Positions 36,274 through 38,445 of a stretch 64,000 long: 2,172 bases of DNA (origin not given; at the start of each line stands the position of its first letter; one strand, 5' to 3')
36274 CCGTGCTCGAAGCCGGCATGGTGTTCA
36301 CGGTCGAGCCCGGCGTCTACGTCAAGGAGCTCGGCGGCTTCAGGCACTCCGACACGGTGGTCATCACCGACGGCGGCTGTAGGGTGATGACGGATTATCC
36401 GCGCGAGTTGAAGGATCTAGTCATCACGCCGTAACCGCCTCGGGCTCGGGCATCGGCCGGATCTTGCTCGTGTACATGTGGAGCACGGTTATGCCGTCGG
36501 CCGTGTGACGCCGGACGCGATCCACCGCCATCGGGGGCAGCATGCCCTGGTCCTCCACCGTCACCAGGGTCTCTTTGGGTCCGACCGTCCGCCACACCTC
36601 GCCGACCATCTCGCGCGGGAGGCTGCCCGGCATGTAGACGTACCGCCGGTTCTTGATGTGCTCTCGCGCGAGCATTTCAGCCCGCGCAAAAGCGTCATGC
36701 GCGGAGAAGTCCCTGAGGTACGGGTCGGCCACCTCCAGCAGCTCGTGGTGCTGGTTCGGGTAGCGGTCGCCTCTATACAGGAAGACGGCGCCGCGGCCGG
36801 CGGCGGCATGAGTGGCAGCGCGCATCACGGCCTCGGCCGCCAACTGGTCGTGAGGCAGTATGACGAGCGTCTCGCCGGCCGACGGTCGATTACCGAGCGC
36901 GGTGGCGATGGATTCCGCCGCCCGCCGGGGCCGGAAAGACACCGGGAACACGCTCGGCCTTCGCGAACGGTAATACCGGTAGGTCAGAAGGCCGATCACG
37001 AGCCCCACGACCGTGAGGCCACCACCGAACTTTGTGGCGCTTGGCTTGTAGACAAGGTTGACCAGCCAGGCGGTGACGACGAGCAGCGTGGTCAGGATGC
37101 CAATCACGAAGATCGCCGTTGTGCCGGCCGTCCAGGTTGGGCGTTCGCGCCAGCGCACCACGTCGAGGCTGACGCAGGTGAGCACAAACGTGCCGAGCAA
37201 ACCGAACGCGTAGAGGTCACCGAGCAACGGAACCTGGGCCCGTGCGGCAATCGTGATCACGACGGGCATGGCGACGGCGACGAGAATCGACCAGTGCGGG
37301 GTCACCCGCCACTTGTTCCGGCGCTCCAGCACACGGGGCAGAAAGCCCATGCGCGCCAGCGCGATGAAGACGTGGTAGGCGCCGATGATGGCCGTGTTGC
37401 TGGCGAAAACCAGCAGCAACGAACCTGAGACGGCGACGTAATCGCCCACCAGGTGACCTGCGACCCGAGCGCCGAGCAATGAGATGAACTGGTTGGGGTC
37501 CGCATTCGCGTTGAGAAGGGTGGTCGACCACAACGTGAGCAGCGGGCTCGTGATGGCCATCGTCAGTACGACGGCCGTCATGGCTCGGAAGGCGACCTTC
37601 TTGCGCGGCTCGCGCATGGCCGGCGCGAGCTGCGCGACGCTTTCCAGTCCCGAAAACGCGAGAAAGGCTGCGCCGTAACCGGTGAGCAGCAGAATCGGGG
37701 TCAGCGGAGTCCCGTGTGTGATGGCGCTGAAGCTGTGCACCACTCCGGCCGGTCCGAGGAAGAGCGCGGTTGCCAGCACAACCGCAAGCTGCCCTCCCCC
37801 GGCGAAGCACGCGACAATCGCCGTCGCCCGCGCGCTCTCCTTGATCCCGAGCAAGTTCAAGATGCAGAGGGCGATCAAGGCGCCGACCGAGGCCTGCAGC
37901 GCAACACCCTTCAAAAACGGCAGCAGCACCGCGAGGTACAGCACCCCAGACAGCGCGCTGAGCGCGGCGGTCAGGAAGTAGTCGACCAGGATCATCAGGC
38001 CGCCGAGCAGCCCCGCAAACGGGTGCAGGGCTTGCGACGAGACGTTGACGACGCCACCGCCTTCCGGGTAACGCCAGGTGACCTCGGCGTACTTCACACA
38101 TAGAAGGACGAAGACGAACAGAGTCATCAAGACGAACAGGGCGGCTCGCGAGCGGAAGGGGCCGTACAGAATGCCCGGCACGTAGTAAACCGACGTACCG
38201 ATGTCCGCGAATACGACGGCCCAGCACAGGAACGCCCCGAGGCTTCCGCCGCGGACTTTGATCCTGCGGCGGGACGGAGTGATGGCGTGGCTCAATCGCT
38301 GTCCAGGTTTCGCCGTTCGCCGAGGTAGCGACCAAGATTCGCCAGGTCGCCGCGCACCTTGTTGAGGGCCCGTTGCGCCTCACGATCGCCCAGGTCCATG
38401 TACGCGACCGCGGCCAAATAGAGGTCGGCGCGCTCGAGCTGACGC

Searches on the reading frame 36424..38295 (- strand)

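Call 67: search_protein_families(library=pfam, proteins=[window:36424-38295:-], max_evalue=0.00001)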
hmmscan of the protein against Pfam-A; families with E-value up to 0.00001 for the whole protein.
window:36424-38295:- (623 aa): 2 families
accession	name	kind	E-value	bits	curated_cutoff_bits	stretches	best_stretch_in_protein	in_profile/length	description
PF13520.12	AA_permease_2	-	1.5e-23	83.9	27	1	32-415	14-409/427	Amino acid permease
PF00324.27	AA_permease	-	5.4e-15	55.5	24.6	1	51-446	31-464/470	Amino acid permease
